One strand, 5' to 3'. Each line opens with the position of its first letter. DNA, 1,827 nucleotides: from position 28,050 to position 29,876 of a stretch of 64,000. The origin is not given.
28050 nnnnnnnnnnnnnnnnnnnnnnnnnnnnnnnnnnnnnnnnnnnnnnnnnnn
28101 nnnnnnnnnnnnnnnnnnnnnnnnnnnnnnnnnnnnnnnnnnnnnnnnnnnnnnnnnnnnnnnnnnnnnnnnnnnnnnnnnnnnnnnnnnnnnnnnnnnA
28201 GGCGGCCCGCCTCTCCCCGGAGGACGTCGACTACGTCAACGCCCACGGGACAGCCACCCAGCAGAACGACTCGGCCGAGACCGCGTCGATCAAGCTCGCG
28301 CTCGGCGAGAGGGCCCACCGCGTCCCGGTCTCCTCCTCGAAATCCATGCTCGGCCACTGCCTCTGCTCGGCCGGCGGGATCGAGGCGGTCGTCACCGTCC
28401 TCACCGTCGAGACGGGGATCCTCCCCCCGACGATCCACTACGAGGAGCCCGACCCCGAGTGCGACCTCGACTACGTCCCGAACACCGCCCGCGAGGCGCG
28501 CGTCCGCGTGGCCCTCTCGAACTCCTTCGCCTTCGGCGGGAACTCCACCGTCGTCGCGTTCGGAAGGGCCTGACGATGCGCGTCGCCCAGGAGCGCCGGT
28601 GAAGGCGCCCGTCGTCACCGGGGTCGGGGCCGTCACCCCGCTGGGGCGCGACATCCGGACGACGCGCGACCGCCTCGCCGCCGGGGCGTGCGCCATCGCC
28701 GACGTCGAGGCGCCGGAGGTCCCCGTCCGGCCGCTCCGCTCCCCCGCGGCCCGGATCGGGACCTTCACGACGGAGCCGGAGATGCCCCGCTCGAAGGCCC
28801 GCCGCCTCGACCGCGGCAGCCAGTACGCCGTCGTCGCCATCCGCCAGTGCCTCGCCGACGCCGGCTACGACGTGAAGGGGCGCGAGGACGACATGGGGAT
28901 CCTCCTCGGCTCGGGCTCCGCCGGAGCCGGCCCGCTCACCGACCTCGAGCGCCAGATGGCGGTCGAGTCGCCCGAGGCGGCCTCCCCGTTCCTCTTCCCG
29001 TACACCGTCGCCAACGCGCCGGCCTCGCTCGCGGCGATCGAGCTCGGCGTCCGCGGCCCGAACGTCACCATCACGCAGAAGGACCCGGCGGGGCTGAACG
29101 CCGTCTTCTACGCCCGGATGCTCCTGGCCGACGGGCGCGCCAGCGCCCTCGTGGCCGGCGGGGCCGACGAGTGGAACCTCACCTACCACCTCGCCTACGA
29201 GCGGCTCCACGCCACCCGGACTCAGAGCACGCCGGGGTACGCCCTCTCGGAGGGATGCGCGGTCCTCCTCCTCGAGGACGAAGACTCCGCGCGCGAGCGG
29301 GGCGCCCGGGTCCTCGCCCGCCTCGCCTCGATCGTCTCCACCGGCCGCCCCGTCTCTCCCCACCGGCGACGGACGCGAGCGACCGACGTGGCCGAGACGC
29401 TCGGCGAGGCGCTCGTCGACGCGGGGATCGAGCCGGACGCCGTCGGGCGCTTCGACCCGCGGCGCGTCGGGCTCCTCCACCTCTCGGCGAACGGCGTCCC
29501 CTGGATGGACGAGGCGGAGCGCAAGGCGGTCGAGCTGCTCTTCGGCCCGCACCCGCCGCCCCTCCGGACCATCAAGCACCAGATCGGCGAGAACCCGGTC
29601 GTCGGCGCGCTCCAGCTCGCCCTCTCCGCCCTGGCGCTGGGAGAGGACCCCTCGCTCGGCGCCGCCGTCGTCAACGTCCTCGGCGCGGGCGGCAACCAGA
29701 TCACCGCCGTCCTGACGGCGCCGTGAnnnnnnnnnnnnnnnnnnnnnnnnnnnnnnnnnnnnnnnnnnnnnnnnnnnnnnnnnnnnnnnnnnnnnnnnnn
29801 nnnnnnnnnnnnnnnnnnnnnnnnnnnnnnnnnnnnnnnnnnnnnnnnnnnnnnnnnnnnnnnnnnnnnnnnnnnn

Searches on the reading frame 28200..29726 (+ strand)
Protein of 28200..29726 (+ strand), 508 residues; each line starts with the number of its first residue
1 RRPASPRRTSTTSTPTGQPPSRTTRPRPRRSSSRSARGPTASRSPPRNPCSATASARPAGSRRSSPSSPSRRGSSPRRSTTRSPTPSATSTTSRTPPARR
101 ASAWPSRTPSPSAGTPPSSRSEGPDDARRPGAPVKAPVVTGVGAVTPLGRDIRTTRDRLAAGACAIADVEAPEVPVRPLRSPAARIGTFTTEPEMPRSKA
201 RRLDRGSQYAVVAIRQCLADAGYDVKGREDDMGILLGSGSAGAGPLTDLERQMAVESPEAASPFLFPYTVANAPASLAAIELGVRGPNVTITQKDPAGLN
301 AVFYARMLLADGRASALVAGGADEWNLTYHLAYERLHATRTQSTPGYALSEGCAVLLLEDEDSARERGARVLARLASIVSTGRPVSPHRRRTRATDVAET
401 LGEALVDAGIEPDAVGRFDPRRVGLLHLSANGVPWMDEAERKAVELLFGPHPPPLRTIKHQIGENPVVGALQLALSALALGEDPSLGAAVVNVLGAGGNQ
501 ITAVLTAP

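Call 25: search_protein_families(library=pfam, proteins=[window:28200-29726:+], max_evalue=0.0001)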
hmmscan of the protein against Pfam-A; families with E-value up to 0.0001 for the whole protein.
window:28200-29726:+ (508 aa): 1 family
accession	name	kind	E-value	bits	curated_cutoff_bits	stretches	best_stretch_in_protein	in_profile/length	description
PF00109.32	ketoacyl-synt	-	2e-25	90.3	20.8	1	138-362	5-250/252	Beta-ketoacyl synthase, N-terminal domain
